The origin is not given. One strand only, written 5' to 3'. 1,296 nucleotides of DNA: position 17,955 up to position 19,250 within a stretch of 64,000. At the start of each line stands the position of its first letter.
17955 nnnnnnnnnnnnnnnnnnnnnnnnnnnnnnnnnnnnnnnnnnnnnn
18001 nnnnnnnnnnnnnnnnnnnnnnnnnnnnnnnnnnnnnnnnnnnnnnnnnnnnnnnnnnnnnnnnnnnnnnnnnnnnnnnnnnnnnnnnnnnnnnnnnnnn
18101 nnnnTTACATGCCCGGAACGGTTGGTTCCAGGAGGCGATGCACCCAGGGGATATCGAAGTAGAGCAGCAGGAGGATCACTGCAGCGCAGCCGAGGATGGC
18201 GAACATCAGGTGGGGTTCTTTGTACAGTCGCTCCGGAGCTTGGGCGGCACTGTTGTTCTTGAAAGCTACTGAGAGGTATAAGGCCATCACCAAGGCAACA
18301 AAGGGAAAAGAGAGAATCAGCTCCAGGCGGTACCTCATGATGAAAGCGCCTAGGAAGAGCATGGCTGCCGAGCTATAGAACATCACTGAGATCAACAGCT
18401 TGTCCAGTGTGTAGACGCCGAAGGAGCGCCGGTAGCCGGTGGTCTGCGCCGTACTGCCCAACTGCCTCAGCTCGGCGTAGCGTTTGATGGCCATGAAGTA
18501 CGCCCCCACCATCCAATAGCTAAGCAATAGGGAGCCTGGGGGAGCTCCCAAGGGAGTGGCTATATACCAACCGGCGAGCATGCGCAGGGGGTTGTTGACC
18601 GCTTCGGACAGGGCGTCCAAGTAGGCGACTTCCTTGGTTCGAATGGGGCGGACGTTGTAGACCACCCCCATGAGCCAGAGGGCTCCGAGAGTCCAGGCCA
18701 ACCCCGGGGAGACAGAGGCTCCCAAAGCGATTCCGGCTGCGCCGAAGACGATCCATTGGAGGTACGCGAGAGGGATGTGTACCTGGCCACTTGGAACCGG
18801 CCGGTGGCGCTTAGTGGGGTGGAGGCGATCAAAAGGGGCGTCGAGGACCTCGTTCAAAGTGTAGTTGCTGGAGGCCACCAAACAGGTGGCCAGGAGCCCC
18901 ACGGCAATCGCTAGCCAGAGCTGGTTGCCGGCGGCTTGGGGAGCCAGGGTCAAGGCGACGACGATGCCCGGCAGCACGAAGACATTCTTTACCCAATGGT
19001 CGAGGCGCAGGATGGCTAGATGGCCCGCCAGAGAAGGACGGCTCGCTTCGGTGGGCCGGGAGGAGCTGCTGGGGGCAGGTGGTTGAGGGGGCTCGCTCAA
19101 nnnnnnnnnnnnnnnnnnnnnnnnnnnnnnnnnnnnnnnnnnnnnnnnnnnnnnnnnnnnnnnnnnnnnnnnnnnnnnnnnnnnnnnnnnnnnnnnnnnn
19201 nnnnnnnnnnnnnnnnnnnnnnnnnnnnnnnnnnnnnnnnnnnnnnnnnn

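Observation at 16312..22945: Polyprenyl-phosphate-sugar module with a DPPR-like UbiA enzyme and two GT-C transferases but no epimerase pair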

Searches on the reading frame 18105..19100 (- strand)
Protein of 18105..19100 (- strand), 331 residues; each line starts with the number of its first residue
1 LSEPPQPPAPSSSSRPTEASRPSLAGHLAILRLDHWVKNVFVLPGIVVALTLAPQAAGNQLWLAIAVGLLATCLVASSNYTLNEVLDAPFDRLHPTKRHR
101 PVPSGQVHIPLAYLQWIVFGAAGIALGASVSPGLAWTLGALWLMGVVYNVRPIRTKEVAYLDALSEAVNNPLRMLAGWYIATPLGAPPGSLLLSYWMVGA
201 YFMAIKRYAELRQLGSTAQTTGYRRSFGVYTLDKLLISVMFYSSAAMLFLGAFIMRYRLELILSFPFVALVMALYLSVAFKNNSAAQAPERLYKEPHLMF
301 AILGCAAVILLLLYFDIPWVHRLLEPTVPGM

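Call 3: search_protein_families(library=pfam, proteins=[window:18105-19100:-], max_evalue=0.01)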
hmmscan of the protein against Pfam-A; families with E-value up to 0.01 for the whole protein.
window:18105-19100:- (331 aa): 2 families
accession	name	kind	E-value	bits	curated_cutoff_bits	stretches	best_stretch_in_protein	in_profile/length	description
PF01040.23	UbiA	-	4.3e-23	82.3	34.2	1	45-299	4-245/250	UbiA prenyltransferase family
PF07264.17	EI24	-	0.0053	17.3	32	1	59-205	12-152/199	Sulfate transporter CysZ/Etoposide-induced protein 2.4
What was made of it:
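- Checked: UbiA, 18105-19100 (-): Pfam UbiA, E 4e-23 (call 3).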

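Call 7: search_protein_families(library=ncbifam, proteins=[window:18105-19100:-], max_evalue=0.001)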
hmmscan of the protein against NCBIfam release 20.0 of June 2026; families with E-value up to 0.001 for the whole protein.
window:18105-19100:- (331 aa): 15 families
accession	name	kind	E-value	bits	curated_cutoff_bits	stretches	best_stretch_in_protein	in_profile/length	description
NF006088.0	PRK08238.1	equivalog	3.4e-28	98.5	351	1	19-264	187-423/482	UbiA family prenyltransferase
NF008977.0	PRK12324.1-2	equivalog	1e-24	87.5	234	1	26-316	4-290/297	decaprenyl-phosphate phosphoribosyltransferase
NF008978.0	PRK12324.1-4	equivalog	1.1e-24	87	207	1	16-299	24-304/322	decaprenyl-phosphate phosphoribosyltransferase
NF008976.0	PRK12324.1-1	equivalog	1.1e-21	77.5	474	1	23-248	17-235/306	decaprenyl-phosphate phosphoribosyltransferase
NF009523.0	PRK12884.1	equivalog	3.9e-11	42.7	269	1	26-151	6-123/279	prenyltransferase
TIGR01476.1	chlor_syn_BchG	subfamily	1.1e-08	34.9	212.3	1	58-304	33-274/283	(bacterio)chlorophyll synthase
NF005742.0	PRK07566.1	equivalog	7.6e-08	31.8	313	1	60-162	63-163/315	chlorophyll synthase ChlG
TIGR01473.1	cyoE_ctaB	equivalog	1.3e-07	31.7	210.3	1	45-309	18-279/281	heme o synthase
NF009525.0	PRK12887.1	equivalog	5.8e-06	25.8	226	1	46-165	37-154/310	homogentisate phytyltransferase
NF009516.0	PRK12875.1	equivalog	6e-06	25.5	205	1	32-293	25-267/292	prenyltransferase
TIGR01474.1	ubiA_proteo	equivalog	0.00014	21.5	275.45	1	28-144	5-121/282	4-hydroxybenzoate octaprenyltransferase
NF003349.0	PRK04375.1-2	equivalog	0.00014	21.2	246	1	58-148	54-141/318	heme o synthase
TIGR01475.1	ubiA_other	subfamily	0.00057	19.4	180.8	1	38-119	13-92/282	UbiA-like polyprenyltransferase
NF009526.0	PRK12888.1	equivalog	0.00067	19.2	364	1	28-121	16-110/301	4-hydroxybenzoate octaprenyltransferase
NF009058.0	PRK12392.1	subfamily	0.00077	18.6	494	1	24-131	14-118/333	bacteriochlorophyll c synthase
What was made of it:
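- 18105..19100 (-): PPPRS-like UbiA-family enzyme, a candidate polyprenyl-phosphate 5-phosphoribosyltransferase. NCBIfam: HAD-UbiA family PRK08238 98 bits and DPPR models 87 bits, against 43 bits or less for any prenyltransferase model (call 7).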

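Call 12: find_homologous_proteins(query=window:18105-19100:-)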
Query window:18105-19100:- (331 aa): 5382 proteins with E <= 0.001 among 8000 candidates; the best 120 are listed.
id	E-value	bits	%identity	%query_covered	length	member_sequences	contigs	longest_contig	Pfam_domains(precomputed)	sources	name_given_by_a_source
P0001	2.7e-214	729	100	100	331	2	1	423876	PF01040.24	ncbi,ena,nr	ncbi:MAG: UbiA prenyltransferase family protein [Deltaproteobacteria bacterium]|nr:UbiA prenyltransf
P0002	5.7e-129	448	64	96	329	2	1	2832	PF01040.24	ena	-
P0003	2.1e-127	443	65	95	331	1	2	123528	PF01040.24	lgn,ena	-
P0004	9.8e-127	441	63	97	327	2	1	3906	PF01040.24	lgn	-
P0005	4.0e-126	439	61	96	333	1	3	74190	PF01040.24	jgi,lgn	jgi:4-hydroxybenzoate polyprenyltransferase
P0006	9.4e-126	438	65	93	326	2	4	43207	PF01040.24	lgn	-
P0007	2.9e-125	436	63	94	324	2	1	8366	PF01040.24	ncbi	-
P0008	3.0e-125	436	61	96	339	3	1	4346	PF01040.24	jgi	jgi:decaprenyl-phosphate phosphoribosyltransferase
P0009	5.0e-125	435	62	95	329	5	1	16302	PF01040.24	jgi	jgi:decaprenyl-phosphate phosphoribosyltransferase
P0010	5.2e-125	435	60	97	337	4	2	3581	PF01040.24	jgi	-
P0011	6.7e-125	435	64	93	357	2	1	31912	PF01040.24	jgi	jgi:4-hydroxybenzoate polyprenyltransferase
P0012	1.6e-124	434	61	98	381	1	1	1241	PF01040.24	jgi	jgi:decaprenyl-phosphate phosphoribosyltransferase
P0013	1.7e-124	434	61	96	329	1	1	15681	PF01040.24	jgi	jgi:decaprenyl-phosphate phosphoribosyltransferase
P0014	2.2e-124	433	62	94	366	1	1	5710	PF01040.24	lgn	-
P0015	3.0e-124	433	63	95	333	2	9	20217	PF01040.24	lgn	-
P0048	2.0e-122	427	62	94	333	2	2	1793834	PF01040.24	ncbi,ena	-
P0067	8.9e-122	425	58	99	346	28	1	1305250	PF01040.24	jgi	jgi:decaprenyl-phosphate phosphoribosyltransferase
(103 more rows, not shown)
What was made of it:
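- Half of the JGI annotations call the UbiA homologues 4-hydroxybenzoate polyprenyltransferase (call 12).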

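Call 13: find_encoding_contigs(protein=P0048, flank=10000, max_places=2)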
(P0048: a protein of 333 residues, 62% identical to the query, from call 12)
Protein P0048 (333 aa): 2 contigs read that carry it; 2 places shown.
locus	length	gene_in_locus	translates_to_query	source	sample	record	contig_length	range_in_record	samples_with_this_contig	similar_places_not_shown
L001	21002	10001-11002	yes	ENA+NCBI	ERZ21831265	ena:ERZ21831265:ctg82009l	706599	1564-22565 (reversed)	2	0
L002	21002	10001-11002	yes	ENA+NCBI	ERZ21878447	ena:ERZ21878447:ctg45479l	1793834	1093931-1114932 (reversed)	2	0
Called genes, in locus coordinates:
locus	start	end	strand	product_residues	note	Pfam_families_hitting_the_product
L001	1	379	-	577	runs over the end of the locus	PF01059:Oxidored_q5_N (weak), PF00361:Proton_antipo_M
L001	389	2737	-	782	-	PF00662:Proton_antipo_N, PF00361:Proton_antipo_M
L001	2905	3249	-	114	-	PF00420:Oxidored_q2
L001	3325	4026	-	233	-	PF00499:Oxidored_q3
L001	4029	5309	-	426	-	PF00146:NADHdh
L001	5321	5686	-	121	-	-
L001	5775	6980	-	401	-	PF00346:Complex1_49kDa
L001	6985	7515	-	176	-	PF00329:Complex1_30kDa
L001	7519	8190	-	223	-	PF00507:Oxidored_q4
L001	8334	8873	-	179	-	PF12797:Fer4_2 (faint), PF13237:Fer4_10 (weak), PF12838:Fer4_7, PF13187:Fer4_9 (weak), PF00037:Fer4 (weak)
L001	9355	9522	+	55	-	-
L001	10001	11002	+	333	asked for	PF01040:UbiA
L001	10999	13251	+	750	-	PF13231:PMT_2, PF26626:DUF8201 (weak)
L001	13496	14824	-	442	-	PF00078:RVT_1, PF08388:GIIM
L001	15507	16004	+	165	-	-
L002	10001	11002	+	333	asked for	PF01040:UbiA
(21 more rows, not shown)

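Call 14: find_encoding_contigs(protein=P0067, flank=10000, max_places=2)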
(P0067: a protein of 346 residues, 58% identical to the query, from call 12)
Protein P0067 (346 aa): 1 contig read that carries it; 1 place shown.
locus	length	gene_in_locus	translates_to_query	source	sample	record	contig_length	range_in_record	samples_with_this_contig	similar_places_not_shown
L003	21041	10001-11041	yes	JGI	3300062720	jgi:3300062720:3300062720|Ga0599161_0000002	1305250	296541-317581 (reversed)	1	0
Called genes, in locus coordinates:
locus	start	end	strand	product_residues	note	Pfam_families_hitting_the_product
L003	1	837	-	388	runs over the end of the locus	PF13472:Lipase_GDSL_2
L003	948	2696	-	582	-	PF02366:PMT, PF13231:PMT_2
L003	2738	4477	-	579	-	PF13231:PMT_2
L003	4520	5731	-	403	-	PF13472:Lipase_GDSL_2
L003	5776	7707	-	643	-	-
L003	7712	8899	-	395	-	PF16822:ALGX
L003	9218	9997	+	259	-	PF00702:Hydrolase, PF12710:HAD (weak), PF13419:HAD_2, PF13242:Hydrolase_like (weak)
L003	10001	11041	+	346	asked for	PF01040:UbiA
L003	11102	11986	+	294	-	PF13489:Methyltransf_23, PF13649:Methyltransf_25, PF13847:Methyltransf_31 (weak), PF08241:Methyltransf_11, PF08242:Methyltransf_12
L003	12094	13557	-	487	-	PF01663:Phosphodiest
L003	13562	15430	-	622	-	PF01663:Phosphodiest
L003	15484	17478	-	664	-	PF00884:Sulfatase, PF01663:Phosphodiest, PF16347:SGSH_C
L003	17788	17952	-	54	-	-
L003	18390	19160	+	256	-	PF01925:TauE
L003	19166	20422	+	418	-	-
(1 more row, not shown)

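Call 15: search_solved_structures(query=window:18105-19100:-, max_evalue=0.01, show_alignments=2)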
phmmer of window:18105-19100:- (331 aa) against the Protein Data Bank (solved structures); distinct sequences matched with E-value up to 0.01: 3.
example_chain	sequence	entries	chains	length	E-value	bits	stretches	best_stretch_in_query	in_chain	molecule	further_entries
8j8j_D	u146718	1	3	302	1.6e-14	57.3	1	23-252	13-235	Decaprenyl-phosphate phosphoribosyltransferase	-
4tq3_A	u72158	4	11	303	0.00019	24.2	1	28-312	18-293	Prenyltransferase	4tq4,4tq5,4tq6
8j8k_A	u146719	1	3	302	0.00023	23.8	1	23-252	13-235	Decaprenyl-phosphate phosphoribosyltransferase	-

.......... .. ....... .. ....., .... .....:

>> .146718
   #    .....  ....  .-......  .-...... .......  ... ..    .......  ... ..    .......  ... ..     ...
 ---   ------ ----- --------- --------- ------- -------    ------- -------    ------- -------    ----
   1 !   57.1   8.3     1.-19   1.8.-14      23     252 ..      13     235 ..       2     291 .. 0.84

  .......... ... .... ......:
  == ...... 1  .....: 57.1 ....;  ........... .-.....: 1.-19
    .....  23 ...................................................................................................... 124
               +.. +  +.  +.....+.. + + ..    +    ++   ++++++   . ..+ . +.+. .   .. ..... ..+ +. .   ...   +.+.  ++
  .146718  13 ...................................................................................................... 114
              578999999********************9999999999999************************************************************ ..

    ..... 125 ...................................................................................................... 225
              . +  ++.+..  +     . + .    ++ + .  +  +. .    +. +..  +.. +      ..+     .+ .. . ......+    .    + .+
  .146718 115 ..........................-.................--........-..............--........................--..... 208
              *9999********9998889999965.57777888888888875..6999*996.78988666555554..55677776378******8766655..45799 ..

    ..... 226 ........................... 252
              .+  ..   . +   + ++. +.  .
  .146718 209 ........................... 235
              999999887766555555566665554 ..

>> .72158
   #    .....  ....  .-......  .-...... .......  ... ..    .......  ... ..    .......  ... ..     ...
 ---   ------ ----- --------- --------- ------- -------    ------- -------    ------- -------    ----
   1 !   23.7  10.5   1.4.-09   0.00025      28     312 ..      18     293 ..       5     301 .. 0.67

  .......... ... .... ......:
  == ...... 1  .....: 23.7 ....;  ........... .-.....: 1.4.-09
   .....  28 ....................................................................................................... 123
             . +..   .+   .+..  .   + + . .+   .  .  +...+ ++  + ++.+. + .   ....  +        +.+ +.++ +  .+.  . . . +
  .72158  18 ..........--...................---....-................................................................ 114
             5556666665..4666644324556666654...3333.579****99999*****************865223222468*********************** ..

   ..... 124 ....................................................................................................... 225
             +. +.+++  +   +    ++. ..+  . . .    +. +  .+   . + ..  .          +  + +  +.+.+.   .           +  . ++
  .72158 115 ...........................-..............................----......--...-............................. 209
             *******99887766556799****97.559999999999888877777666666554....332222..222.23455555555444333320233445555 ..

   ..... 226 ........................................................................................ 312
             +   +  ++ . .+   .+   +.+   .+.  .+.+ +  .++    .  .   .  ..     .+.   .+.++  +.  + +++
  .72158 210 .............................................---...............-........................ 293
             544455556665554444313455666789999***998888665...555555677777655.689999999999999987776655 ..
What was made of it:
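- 18105..19100 (-): PDB: Rv3806c 8j8j, E 1.6e-14 (call 15).
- Rv3806c is the top PDB hit (call 15). Two ribose/5-phosphate contacts of Rv3806c (Q135, Y157) are not conserved (call 15).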

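Call 16: find_encoding_contigs(protein=P0003, flank=10000, max_places=2)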
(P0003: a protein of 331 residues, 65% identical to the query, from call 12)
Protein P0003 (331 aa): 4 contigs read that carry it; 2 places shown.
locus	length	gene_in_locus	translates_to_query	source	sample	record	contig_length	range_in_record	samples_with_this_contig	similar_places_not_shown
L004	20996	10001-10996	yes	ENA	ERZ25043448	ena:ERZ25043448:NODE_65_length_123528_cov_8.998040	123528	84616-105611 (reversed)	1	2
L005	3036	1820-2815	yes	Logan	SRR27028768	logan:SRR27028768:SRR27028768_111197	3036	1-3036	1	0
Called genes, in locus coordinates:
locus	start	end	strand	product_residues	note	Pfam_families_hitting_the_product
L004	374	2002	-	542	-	-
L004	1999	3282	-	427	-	PF02675:AdoMet_dc, PF17284:Spermine_synt_N, PF01564:Spermine_synth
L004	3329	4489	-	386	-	PF20510:HgmA_N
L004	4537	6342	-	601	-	PF01663:Phosphodiest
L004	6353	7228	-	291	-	PF00535:Glycos_transf_2, PF10111:Glyco_tranf_2_2, PF13641:Glyco_tranf_2_3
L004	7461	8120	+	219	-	PF06803:DUF1232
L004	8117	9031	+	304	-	PF01061:ABC2_membrane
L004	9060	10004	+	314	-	PF13489:Methyltransf_23, PF13649:Methyltransf_25, PF08241:Methyltransf_11, PF08242:Methyltransf_12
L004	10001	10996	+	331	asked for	PF01040:UbiA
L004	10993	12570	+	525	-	-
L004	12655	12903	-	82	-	-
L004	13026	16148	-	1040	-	PF13424:TPR_12, PF12770:CHAT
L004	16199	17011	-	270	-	-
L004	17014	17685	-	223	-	PF04542:Sigma70_r2 (weak), PF08281:Sigma70_r4_2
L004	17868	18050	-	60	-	-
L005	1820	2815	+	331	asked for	PF01040:UbiA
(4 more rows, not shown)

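Call 31: find_related_loci(query=A1, collection=genome_contigs, flank=10000)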
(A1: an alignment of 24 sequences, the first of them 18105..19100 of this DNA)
Query A1 (331 aa) in genome_contigs; peptide patterns used: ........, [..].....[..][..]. (x = any residue, [..] = any of these).
600 stretches matched a pattern (row limit reached: there are more); 567 encode a relative of the query (tblastn E <= 1e-3); the best 80 are kept; 80 distinct loci.
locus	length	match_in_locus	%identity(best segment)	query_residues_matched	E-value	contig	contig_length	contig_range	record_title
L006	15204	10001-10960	60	11-329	1e-127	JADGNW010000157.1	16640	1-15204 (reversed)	MAG: Blastocatellia bacterium isolate Chersky_418 k127_4425670, whole genome shotgun sequence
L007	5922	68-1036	58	12-329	7e-126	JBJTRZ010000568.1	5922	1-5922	MAG: Armatimonadota bacterium isolate samp_4448_concoct_1803 samp_4448_2148588, whole genome shotgun sequence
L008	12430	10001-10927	59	21-329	2e-125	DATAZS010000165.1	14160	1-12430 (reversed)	MAG TPA_asm: Polyangia bacterium isolate SMAG_U5711 k141_3863517, whole genome shotgun sequence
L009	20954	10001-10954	60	9-329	3e-125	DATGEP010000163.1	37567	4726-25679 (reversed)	MAG TPA_asm: Ktedonobacterales bacterium isolate SMAG_U9705 k141_1290058, whole genome shotgun sequence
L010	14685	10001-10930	60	17-326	4e-125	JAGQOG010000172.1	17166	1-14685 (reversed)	MAG: Phycisphaerales bacterium isolate HKST-UBA08 k127_1263371, whole genome shotgun sequence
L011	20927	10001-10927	59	21-329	1e-124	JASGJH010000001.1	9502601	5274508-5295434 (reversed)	MAG: Myxococcales bacterium isolate 5N416 JMF-2111-06-0005.ont.bin.416_0, whole genome shotgun sequence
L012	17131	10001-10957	58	11-329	3e-124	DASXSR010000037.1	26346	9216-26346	MAG TPA_asm: Blastocatellia bacterium isolate SMAG_U4671 k141_236157, whole genome shotgun sequence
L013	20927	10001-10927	60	21-329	4e-124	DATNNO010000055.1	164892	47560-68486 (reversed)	MAG TPA_asm: Terriglobales bacterium isolate SMAG_U11507 k141_749936, whole genome shotgun sequence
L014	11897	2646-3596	60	12-327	2e-123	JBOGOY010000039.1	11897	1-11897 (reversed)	MAG: Pyrinomonadaceae bacterium isolate SD8039_metabat2.bin.3 NODE_233_length_11897_cov_1.026678, whole genome shotgun s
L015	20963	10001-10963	59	11-329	2e-123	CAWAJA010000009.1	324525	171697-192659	MAG: uncultured Acidobacteriaceae bacterium isolate MFD02579.bin.2.7 genome assembly, contig: contig_25463, whole genome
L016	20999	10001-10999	59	5-329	1e-123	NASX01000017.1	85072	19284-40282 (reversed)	MAG: Sorangiineae bacterium NIC37A_2 contig_59, whole genome shotgun sequence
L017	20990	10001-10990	57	2-328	1e-123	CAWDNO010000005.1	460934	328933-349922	MAG: uncultured Acidobacteriota bacterium isolate MFD03346.bin.2.94 genome assembly, contig: contig_26370, whole genome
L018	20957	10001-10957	58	1-327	6e-123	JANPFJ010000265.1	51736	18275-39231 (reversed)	MAG: Gemmatimonadaceae bacterium isolate VAR_78_concoct_32_sub VAR_78_k141_3704465, whole genome shotgun sequence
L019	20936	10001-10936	58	18-328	5e-123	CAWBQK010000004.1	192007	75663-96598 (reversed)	MAG: Candidatus Latescibacteria bacterium isolate MFD03804.bin.2.152 genome assembly, contig: contig_44182, whole genome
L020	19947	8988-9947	58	12-329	1e-122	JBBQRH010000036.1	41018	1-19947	MAG: Gemmatimonadales bacterium isolate Co_metawrap_1662 Cmw_1662_k141_24238579_length_41018_cov_32.3049, whole genome s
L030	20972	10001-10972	57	11-330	9e-122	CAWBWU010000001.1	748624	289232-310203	MAG: Bryobacterales bacterium isolate MFD04580.bin.1.121 genome assembly, contig: contig_12756, whole genome shotgun seq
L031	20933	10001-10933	59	17-328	3e-121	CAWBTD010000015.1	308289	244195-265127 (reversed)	MAG: Bryobacterales bacterium isolate MFD04580.bin.2.7 genome assembly, contig: contig_62091, whole genome shotgun seque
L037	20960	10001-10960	57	11-329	5e-121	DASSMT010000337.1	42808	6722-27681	MAG TPA_asm: Polyangiaceae bacterium isolate SMAG_U1205 k141_78378, whole genome shotgun sequence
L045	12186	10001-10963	56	1-329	2e-119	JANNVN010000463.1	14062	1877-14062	MAG: Gemmatimonadaceae bacterium isolate VAR_34_metabat_498 VAR_34_k141_2901892, whole genome shotgun sequence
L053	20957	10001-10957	59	8-329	2e-117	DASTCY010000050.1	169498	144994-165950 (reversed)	MAG TPA_asm: Candidatus Sulfotelmatobacter sp. isolate SMAG_U805 k141_1501784, whole genome shotgun sequence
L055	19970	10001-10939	59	17-329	1e-116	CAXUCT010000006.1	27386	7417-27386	MAG TPA_asm: uncultured Bryobacteraceae bacterium isolate public_SRR14722165_metawrap_bin.1 genome assembly, contig: pub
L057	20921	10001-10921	60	21-327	2e-116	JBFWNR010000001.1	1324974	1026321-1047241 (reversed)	MAG: Vicinamibacterales bacterium isolate CA_2019_TPBF_117 NODE_20_length_1324974_cov_11.223935_TPBF, whole genome shotg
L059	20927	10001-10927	58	21-329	2e-116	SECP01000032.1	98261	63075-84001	MAG: Myxococcales bacterium isolate PMG_095 scaffold_321, whole genome shotgun sequence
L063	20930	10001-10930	59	20-329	6e-116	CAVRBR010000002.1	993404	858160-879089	MAG: Terriglobia bacterium isolate MFD09603.bin.2.303 genome assembly, contig: contig_2719, whole genome shotgun sequenc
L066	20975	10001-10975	57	1-331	2e-115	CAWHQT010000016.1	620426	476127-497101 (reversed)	MAG: uncultured delta proteobacterium isolate MFD04540.bin.1.13 genome assembly, contig: contig_5027, whole genome shotg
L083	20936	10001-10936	56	22-331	7e-111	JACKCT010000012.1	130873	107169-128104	MAG: Deltaproteobacteria bacterium isolate HK-STAS-FEN-2 HK-STAS-FEN-2_12, whole genome shotgun sequence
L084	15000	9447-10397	54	15-331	5e-111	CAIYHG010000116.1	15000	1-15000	MAG: uncultured Acidobacteriia bacterium isolate MJ-time_bin-8942 genome assembly, contig: bin-8942:116/200, whole genom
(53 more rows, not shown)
